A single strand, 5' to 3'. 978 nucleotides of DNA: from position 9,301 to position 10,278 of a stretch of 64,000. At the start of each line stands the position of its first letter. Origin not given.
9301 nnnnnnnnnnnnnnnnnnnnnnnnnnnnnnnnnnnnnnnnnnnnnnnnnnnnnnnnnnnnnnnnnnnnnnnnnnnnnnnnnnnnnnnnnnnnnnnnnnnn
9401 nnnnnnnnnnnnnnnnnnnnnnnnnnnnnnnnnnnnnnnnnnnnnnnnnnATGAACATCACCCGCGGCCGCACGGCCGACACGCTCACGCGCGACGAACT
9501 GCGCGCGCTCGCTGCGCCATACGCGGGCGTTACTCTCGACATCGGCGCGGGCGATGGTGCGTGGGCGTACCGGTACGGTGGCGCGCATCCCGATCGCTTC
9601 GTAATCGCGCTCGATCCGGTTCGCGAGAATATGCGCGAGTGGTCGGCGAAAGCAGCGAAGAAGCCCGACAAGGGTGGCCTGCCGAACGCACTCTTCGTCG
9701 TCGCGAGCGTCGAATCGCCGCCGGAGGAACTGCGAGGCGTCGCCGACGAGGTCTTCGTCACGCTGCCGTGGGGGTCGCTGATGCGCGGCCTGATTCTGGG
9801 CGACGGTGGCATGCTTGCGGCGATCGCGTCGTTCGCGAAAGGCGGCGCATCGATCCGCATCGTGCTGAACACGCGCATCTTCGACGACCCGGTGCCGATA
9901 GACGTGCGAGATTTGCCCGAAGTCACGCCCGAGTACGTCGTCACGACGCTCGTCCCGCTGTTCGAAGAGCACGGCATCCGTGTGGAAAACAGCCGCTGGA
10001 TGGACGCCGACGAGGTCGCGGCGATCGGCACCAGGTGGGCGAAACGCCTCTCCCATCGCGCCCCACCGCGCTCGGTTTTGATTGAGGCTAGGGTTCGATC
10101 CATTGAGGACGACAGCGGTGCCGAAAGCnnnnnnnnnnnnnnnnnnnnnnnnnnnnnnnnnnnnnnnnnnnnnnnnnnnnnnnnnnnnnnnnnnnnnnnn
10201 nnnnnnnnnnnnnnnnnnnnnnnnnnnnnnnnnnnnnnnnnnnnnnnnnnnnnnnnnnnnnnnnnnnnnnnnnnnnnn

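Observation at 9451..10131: KamB/NpmA-family 16S rRNA m1A1408 methyltransferase homologue embedded in a biotin carboxylase-BCCP-GNAT gene string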

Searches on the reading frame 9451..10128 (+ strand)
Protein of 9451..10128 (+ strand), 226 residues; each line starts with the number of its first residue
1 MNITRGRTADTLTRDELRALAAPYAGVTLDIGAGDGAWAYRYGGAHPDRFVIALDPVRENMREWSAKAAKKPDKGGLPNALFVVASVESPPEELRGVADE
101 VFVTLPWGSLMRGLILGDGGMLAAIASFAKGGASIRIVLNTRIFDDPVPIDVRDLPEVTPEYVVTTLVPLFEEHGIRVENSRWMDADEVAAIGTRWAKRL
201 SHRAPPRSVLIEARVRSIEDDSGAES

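Call 3: search_protein_families(library=pfam, proteins=[window:9451-10128:+], max_evalue=0.01)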
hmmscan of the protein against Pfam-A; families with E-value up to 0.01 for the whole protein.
window:9451-10128:+ (226 aa): 2 families
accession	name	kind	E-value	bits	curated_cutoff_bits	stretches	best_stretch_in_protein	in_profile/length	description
PF24675.1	NpmA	-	1.5e-69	234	60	1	4-213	3-212/214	16S rRNA (adenine(1408)-N(1))-methyltransferase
PF13649.12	Methyltransf_25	-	0.005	17.9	27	1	29-92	2-60/97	Methyltransferase domain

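Call 4: search_protein_families(library=ncbifam, proteins=[window:9451-10128:+], max_evalue=0.01)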
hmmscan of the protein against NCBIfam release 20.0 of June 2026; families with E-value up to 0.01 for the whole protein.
window:9451-10128:+ (226 aa): 4 families
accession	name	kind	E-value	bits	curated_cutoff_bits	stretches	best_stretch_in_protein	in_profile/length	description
NF000363.1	self_KamB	exception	6.1e-49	166.4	350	1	6-201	6-199/216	16S rRNA (adenine(1408)-N(1))-methyltransferase KamB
NF051863.1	16S_A1408_WarA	equivalog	1.6e-35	122.5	305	1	27-218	1-185/190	16S rRNA (adenine(1408)-N(1))-methyltransferase WarA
NF040634.1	16S_A1408_NpmB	exception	3.1e-33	115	460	1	4-209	5-209/217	16S rRNA (adenine(1408)-N(1))-methyltransferase NpmB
NF000030.2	16S_rRNA_NpmA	exception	9.5e-30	103.8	470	1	1-202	1-203/219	16S rRNA (adenine(1408)-N(1))-methyltransferase NpmA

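Call 5: search_solved_structures(query=window:9451-10128:+, max_evalue=1, show_alignments=4)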
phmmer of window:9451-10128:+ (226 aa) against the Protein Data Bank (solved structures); distinct sequences matched with E-value up to 1: 13.
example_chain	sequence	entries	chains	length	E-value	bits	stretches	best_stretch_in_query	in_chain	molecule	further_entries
4x1o_A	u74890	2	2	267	1.6e-43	152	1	4-206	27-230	16S rRNA (adenine(1408)-N(1))-methyltransferase | Uncharacterized protein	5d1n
5bw5_A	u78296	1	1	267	5.8e-43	150.1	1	20-206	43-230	16S rRNA (adenine(1408)-N(1))-methyltransferase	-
5bw4_A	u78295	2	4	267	1.2e-41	145.8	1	4-206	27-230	16S rRNA (adenine(1408)-N(1))-methyltransferase | Uncharacterized protein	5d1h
4rwz_A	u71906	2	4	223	3.1e-40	141.2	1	3-213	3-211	Putative rRNA methyltransferase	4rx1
3mq2_A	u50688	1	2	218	2.1e-36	128.6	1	7-202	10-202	16S rRNA methyltransferase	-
7ehf_A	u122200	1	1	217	4.7e-33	117.7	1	4-209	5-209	16S rRNA methyltransferase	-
3pb3_A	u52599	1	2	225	6.9e-31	110.6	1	3-202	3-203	16S rRNA methylase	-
3mte_A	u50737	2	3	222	9.2e-31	110.2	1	3-202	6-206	16S rRNA methylase | 16S rRNA (adenine(1408)-N(1))-methyltransferase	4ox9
3p2e_A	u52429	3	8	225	9.5e-31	110.2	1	3-202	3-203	16S rRNA methylase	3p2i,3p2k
7jlz_A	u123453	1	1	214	4.3e-24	88.4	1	1-202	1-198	16S rRNA methylase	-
7d17_A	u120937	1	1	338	0.19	14.4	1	112-205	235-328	Glutaminyl-peptide cyclotransferase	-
3mgg_A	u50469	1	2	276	0.27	13.8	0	21-104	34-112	Methyltransferase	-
3vgk_A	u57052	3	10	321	0.58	12.7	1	6-72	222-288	Glucokinase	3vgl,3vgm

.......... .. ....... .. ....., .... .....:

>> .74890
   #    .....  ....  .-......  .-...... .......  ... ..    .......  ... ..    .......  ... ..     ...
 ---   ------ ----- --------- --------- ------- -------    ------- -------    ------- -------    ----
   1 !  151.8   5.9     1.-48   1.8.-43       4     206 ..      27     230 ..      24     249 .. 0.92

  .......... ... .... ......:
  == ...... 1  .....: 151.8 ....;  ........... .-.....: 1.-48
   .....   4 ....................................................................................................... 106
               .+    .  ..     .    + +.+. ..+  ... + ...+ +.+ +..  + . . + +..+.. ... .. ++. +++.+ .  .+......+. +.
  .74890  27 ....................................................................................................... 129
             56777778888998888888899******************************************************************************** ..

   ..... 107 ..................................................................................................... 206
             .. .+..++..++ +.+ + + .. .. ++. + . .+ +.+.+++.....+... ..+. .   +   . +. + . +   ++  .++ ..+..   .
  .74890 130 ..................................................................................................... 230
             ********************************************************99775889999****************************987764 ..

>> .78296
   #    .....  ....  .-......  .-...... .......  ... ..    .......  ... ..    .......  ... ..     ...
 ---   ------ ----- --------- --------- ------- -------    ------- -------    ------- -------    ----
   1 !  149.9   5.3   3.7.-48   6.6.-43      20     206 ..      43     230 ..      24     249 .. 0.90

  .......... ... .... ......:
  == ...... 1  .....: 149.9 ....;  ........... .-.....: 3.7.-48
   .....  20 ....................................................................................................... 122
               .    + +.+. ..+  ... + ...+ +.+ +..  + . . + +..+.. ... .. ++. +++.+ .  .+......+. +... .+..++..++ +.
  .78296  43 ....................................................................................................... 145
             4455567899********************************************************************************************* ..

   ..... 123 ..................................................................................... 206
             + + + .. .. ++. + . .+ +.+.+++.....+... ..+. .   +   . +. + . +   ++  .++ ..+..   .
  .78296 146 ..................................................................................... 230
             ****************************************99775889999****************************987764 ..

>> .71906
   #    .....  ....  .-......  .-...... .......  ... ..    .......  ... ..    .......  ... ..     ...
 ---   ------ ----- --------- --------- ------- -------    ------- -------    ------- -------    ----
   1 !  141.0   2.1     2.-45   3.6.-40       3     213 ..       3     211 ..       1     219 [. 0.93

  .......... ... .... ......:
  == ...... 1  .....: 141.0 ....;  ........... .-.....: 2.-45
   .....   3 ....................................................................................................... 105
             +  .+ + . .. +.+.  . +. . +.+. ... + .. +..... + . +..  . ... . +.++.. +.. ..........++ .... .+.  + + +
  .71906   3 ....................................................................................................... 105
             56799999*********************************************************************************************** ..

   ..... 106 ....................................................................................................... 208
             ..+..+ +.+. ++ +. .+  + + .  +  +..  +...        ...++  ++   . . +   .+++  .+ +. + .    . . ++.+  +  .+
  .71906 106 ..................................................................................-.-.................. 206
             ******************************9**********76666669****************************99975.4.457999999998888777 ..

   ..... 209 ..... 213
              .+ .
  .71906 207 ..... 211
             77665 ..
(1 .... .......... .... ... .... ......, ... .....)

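Call 6: find_homologous_proteins(query=window:9451-10128:+, max_evalue=0.00001)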
Query window:9451-10128:+ (226 aa): 2397 proteins with E <= 0.00001 among 5177 candidates; the best 120 are listed.
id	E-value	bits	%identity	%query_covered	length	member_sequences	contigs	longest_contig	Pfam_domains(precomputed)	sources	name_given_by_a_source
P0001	1.1e-144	498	100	100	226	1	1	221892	PF24675.2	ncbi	-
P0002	1.8e-122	425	83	100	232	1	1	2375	PF24675.2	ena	-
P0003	3.9e-122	424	87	97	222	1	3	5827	PF24675.2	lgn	-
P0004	8.6e-114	397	77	100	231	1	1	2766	PF24675.2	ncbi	-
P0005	1.1e-110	386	77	97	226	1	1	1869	PF24675.2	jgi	jgi:16S rRNA (adenine(1408)-N(1))-methyltransferase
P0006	8.6e-108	377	78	93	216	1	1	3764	PF24675.2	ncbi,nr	ncbi:MAG: class I SAM-dependent methyltransferase [Chloroflexi bacterium]|nr:class I SAM-dependent m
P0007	1.9e-107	376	76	97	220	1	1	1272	PF24675.2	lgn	-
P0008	3.3e-107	375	77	96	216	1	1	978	PF24675.2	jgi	jgi:16S rRNA (adenine(1408)-N(1))-methyltransferase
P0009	8.3e-106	370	77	93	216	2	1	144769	PF24675.2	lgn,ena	-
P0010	9.9e-105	367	74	98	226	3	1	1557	PF24675.2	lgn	-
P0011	4.2e-103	362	76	96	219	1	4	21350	PF24675.2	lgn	-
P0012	1.0e-102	360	73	95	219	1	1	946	PF24675.2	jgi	jgi:16S rRNA (adenine(1408)-N(1))-methyltransferase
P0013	1.7e-102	360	71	100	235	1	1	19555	PF24675.2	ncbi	-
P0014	2.1e-102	359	74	97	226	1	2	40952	PF24675.2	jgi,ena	jgi:16S rRNA (adenine(1408)-N(1))-methyltransferase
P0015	1.2e-100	354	75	92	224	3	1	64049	PF24675.2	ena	-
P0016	5.3e-99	348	74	94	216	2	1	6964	PF24675.2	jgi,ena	-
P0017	5.6e-96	338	71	95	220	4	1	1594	PF13649.13,PF24675.2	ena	-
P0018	1.5e-95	337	72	92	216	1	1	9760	PF24675.2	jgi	jgi:16S rRNA (adenine(1408)-N(1))-methyltransferase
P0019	5.5e-95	335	71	94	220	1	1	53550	PF24675.2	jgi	jgi:16S rRNA (adenine(1408)-N(1))-methyltransferase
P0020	1.3e-94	334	69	97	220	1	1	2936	PF13649.13,PF24675.2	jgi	jgi:16S rRNA (adenine(1408)-N(1))-methyltransferase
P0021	2.4e-94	333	68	96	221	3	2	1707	PF24675.2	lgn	-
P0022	6.5e-94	332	69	96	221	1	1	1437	PF24675.2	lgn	-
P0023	1.0e-93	331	70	95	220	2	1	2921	PF24675.2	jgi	jgi:16S rRNA (adenine(1408)-N(1))-methyltransferase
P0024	1.3e-93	331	69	95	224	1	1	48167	PF13649.13,PF24675.2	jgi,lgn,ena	-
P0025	3.4e-93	329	68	95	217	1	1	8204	PF24675.2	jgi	jgi:16S rRNA (adenine(1408)-N(1))-methyltransferase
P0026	5.9e-93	328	68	96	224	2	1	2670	PF24675.2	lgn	-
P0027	2.9e-92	326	68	96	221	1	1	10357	PF24675.2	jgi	jgi:16S rRNA (adenine(1408)-N(1))-methyltransferase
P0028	1.5e-91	324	68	96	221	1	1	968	PF24675.2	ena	-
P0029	1.7e-91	324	68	97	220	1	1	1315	PF13649.13,PF24675.2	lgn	-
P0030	1.8e-91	324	68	95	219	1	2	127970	PF24675.2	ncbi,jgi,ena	-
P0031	2.0e-91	323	70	96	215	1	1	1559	PF24675.2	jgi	jgi:16S rRNA (adenine(1408)-N(1))-methyltransferase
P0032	3.6e-91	323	68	95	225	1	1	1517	PF24675.2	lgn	-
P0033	4.9e-91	322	67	96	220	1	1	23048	PF24675.2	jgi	-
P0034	6.2e-91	322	67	95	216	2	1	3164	PF24675.2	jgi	jgi:16S rRNA (adenine(1408)-N(1))-methyltransferase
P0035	1.1e-90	321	67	96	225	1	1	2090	PF13649.13,PF24675.2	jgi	jgi:16S rRNA (adenine(1408)-N(1))-methyltransferase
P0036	3.2e-90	319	66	98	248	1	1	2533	PF24675.2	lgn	-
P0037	3.7e-90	319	68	96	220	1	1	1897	PF13649.13,PF24675.2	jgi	jgi:predicted RNA methylase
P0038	4.5e-90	319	66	95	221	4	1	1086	PF24675.2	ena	-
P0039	1.2e-89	318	66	96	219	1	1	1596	PF13649.13,PF24675.2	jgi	jgi:16S rRNA (adenine(1408)-N(1))-methyltransferase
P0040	2.1e-89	317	64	98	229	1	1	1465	PF24675.2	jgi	jgi:16S rRNA (adenine(1408)-N(1))-methyltransferase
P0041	4.5e-89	316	67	95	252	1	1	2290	PF24675.2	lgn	-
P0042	4.6e-89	316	66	96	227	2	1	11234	PF24675.2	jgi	jgi:16S rRNA (adenine(1408)-N(1))-methyltransferase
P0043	4.7e-89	316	67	92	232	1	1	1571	PF13847.13,PF13649.13,PF24675.2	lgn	-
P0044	4.8e-89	316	66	96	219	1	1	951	PF24675.2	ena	-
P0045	5.3e-89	315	68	96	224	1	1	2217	PF13649.13,PF24675.2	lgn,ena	-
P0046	5.6e-89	315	65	95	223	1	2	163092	PF24675.2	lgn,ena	-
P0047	6.2e-89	315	65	99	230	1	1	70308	PF24675.2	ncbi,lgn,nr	ncbi:MAG: class I SAM-dependent methyltransferase [Chloroflexota bacterium]|nr:class I SAM-dependent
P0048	9.2e-89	315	66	98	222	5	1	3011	PF24675.2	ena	-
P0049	1.4e-88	314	67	96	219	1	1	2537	PF02390.24,PF24675.2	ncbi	-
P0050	1.5e-88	314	78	80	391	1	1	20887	PF24675.2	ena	-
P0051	2.7e-88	313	66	94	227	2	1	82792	PF13847.13,PF13649.13,PF02390.24,PF24675.2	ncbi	ncbi:MAG: class I SAM-dependent methyltransferase [Dehalococcoidia bacterium]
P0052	4.4e-88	312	66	94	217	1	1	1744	PF13649.13,PF24675.2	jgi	jgi:16S rRNA (adenine(1408)-N(1))-methyltransferase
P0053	4.9e-88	312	65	94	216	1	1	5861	PF24675.2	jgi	jgi:16S rRNA (adenine(1408)-N(1))-methyltransferase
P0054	7.5e-88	312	66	96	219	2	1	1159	PF24675.2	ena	-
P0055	7.9e-88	312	63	95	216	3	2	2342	PF24675.2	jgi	jgi:16S rRNA (adenine(1408)-N(1))-methyltransferase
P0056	8.3e-88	312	64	97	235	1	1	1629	PF24675.2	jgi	jgi:16S rRNA (adenine(1408)-N(1))-methyltransferase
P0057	9.6e-88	311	65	96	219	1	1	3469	PF24675.2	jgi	jgi:16S rRNA (adenine(1408)-N(1))-methyltransferase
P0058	1.7e-87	311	64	96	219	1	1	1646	PF13649.13,PF24675.2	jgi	jgi:16S rRNA (adenine(1408)-N(1))-methyltransferase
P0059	1.7e-87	311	65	96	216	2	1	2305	PF24675.2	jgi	jgi:16S rRNA (adenine(1408)-N(1))-methyltransferase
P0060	2.5e-87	310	66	95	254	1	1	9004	PF24675.2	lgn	-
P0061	4.0e-87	309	65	96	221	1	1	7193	PF24675.2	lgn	-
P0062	4.8e-87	309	65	96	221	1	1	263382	PF24675.2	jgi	jgi:16S rRNA (adenine(1408)-N(1))-methyltransferase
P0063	5.7e-87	309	65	95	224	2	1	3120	PF24675.2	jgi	-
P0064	5.8e-87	309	65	95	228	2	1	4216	PF24675.2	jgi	jgi:16S rRNA (adenine(1408)-N(1))-methyltransferase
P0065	7.8e-87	308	65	95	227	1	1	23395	PF13649.13,PF24675.2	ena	-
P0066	8.8e-87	308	64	96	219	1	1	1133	PF13649.13,PF24675.2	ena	-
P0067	1.4e-86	308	63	100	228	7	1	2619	PF24675.2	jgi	-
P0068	1.5e-86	307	65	95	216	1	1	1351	PF24675.2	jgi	jgi:16S rRNA (adenine(1408)-N(1))-methyltransferase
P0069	1.6e-86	307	63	96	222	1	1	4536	PF24675.2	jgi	-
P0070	2.5e-86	307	64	95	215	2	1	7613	PF13847.13,PF13649.13,PF24675.2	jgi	jgi:16S rRNA (adenine(1408)-N(1))-methyltransferase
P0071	2.7e-86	307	64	94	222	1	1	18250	PF13649.13,PF24675.2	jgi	jgi:16S rRNA (adenine(1408)-N(1))-methyltransferase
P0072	3.1e-86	306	62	96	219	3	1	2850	PF24675.2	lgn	-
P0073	3.4e-86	306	65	96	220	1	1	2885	PF24675.2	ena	-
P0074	4.0e-86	306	68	87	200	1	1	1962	PF13649.13,PF24675.2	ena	-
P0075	5.1e-86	306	64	95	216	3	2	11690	PF13649.13,PF02390.24,PF24675.2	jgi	-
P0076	5.5e-86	306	63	95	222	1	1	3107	PF24675.2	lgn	-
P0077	5.7e-86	306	64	94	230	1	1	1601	PF24675.2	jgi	jgi:16S rRNA (adenine(1408)-N(1))-methyltransferase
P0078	7.6e-86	305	64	95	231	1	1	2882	PF13649.13,PF24675.2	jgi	jgi:16S rRNA (adenine(1408)-N(1))-methyltransferase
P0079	8.1e-86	305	65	94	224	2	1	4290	PF13649.13,PF24675.2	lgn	-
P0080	1.0e-85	305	65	95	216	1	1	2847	PF13649.13,PF24675.2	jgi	jgi:16S rRNA (adenine(1408)-N(1))-methyltransferase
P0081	1.5e-85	304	64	95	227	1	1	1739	PF24675.2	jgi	jgi:16S rRNA (adenine(1408)-N(1))-methyltransferase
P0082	1.6e-85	304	67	90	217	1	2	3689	PF24675.2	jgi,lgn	jgi:16S rRNA (adenine(1408)-N(1))-methyltransferase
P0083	1.9e-85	304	65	94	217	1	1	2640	PF24675.2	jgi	jgi:16S rRNA (adenine(1408)-N(1))-methyltransferase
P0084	1.9e-85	304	64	96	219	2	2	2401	PF13649.13,PF24675.2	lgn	-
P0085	3.0e-85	303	65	95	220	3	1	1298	PF24675.2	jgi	jgi:16S rRNA (adenine(1408)-N(1))-methyltransferase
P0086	3.3e-85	303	63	96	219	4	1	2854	PF24675.2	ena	-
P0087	4.8e-85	303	64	96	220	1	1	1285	PF24675.2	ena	-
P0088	7.2e-85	302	65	95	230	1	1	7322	PF24675.2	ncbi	-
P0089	1.1e-84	301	64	94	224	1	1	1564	PF24675.2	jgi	jgi:16S rRNA (adenine(1408)-N(1))-methyltransferase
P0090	1.5e-84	301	64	95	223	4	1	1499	PF24675.2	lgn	-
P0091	1.5e-84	301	62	95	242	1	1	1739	PF24675.2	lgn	-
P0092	1.6e-84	301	65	95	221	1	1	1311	PF24675.2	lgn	-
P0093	2.2e-84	300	66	95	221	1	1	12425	PF13649.13,PF24675.2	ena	-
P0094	2.6e-84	300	64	95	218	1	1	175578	PF24675.2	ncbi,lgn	-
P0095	2.9e-84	300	62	95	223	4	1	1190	PF24675.2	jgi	jgi:16S rRNA (adenine(1408)-N(1))-methyltransferase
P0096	3.6e-84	300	62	95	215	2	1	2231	PF13847.13,PF13649.13,PF24675.2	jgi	jgi:16S rRNA (adenine(1408)-N(1))-methyltransferase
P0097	3.7e-84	300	62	95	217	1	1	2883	PF24675.2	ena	-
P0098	7.2e-84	299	60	97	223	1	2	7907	PF24675.2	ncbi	ncbi:MAG: class I SAM-dependent methyltransferase [Dehalococcoidia bacterium]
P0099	1.0e-83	298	64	94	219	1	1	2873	PF13649.13,PF24675.2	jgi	jgi:16S rRNA (adenine(1408)-N(1))-methyltransferase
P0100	1.6e-83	298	64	93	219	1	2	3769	PF24675.2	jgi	jgi:16S rRNA (adenine(1408)-N(1))-methyltransferase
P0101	1.8e-83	297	63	95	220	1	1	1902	PF24675.2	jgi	jgi:16S rRNA (adenine(1408)-N(1))-methyltransferase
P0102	1.9e-83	297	63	96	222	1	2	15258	PF24675.2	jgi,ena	-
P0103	2.1e-83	297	60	99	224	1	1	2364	PF24675.2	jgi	jgi:16S rRNA (adenine(1408)-N(1))-methyltransferase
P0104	2.6e-83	297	62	97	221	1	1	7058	PF13649.13,PF24675.2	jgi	jgi:16S rRNA (adenine(1408)-N(1))-methyltransferase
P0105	3.7e-83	296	63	96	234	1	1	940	PF13649.13,PF02390.24,PF24675.2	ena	-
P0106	4.3e-83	296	63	94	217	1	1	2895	PF24675.2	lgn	-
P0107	4.6e-83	296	67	91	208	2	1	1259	PF13649.13,PF24675.2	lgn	-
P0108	5.0e-83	296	60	95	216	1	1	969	PF24675.2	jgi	jgi:16S rRNA (adenine(1408)-N(1))-methyltransferase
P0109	5.2e-83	296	62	96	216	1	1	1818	PF24675.2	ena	-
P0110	6.3e-83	296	60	95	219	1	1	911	PF24675.2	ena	-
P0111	7.0e-83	295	64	94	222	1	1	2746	PF24675.2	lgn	-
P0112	7.8e-83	295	64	95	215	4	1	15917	PF24675.2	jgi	jgi:16S rRNA (adenine(1408)-N(1))-methyltransferase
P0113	8.4e-83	295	64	95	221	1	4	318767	PF13649.13,PF24675.2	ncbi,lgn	-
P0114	9.1e-83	295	62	96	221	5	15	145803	PF13649.13,PF24675.2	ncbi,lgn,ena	-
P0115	1.1e-82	295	63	96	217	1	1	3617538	PF24675.2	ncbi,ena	-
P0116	1.4e-82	294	63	96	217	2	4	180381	PF13649.13,PF02390.24,PF24675.2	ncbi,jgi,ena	-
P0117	1.6e-82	294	64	93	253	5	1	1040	PF24675.2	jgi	jgi:16S rRNA (adenine(1408)-N(1))-methyltransferase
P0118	1.7e-82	294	62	96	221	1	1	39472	PF13649.13,PF24675.2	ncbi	-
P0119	2.2e-82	294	63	94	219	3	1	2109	PF24675.2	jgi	jgi:16S rRNA (adenine(1408)-N(1))-methyltransferase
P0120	2.7e-82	294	63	96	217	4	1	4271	PF13649.13,PF02390.24,PF24675.2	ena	-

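Call 9: find_encoding_contigs(protein=P0001, flank=10000, max_places=3)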
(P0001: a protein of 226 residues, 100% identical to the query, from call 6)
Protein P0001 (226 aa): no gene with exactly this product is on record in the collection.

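Call 10: find_related_loci(query=window:9451-10128:+, collection=genome_contigs, flank=6000)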
Query window:9451-10128:+ (226 aa) in genome_contigs; peptide patterns used: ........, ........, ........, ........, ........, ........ (x = any residue, [..] = any of these).
599 stretches matched a pattern (row limit reached: there are more); 22 encode a relative of the query (tblastn E <= 1e-3); 22 distinct loci.
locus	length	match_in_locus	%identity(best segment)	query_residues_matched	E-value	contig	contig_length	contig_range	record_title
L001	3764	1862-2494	78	1-211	1e-114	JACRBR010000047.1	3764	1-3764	MAG: Chloroflexi bacterium isolate NC_groundwater_1625_Pr3_B-0.1um_67_9 SR-2_scaffold_141_654320, whole genome shotgun s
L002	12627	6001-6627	76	1-209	5e-105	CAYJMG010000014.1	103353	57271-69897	MAG TPA_asm: uncultured Dehalococcoidia bacterium isolate ERP124720_co1_124 genome assembly, contig: NODE_269_length_103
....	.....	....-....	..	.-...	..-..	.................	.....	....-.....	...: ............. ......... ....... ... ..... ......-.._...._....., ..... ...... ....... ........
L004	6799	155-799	65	1-215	9e-92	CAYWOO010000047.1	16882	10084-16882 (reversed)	MAG TPA_asm: uncultured Dehalococcoidia bacterium isolate binchicken_co165_369 genome assembly, contig: k141_1639423, wh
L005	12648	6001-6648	62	1-216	4e-89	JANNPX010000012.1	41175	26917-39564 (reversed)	MAG: Chloroflexota bacterium isolate SOY_31_metabat_89 SOY_31_k141_837957, whole genome shotgun sequence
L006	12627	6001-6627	63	1-209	4e-87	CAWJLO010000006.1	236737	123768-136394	MAG: uncultured Chloroflexia bacterium isolate MFD02416.bin.1.78 genome assembly, contig: contig_12654, whole genome sho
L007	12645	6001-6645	62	1-215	3e-86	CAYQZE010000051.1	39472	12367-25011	MAG TPA_asm: uncultured Dehalococcoidia bacterium isolate binchicken_co165_361 genome assembly, contig: k141_246868, who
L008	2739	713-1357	60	1-215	2e-87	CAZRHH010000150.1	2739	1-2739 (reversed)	MAG TPA_asm: uncultured Dehalococcoidia bacterium isolate SRP136066_co1_29 genome assembly, contig: NODE_80137_length_27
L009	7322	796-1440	65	1-215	4e-85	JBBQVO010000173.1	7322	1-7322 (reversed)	MAG: Dehalococcoidia bacterium isolate Co_metawrap_2001 Cmw_2001_k141_11364834_length_7322_cov_9.0000, whole genome shot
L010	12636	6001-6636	61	1-212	3e-85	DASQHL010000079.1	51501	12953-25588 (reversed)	MAG TPA_asm: Dehalococcoidia bacterium isolate SMAG_U11832 k141_1279310, whole genome shotgun sequence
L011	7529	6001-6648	62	1-216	1e-84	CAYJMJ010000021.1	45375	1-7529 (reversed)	MAG TPA_asm: uncultured Dehalococcoidia bacterium isolate ERP124720_co1_29 genome assembly, contig: NODE_1147_length_453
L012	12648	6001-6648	60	1-215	2e-84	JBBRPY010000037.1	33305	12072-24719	MAG: Dehalococcoidia bacterium isolate metawrap_la1_107 W_la1_107_k141_45945L_33305_cov_15.1427, whole genome shotgun se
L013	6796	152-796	59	1-215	8e-84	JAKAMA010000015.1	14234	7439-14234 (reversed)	MAG: Chloroflexi bacterium isolate WY5.bin150 NODE_7118_length_14234_cov_1.468562, whole genome shotgun sequence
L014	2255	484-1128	60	1-215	8e-85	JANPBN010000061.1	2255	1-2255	MAG: Dehalococcoidia bacterium isolate VAR_78_metabat_68 VAR_78_k141_4328928, whole genome shotgun sequence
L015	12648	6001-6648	57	1-216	6e-79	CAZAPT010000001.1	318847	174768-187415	MAG TPA_asm: uncultured Dehalococcoidia bacterium isolate binchicken_co185_280 genome assembly, contig: NODE_34_length_3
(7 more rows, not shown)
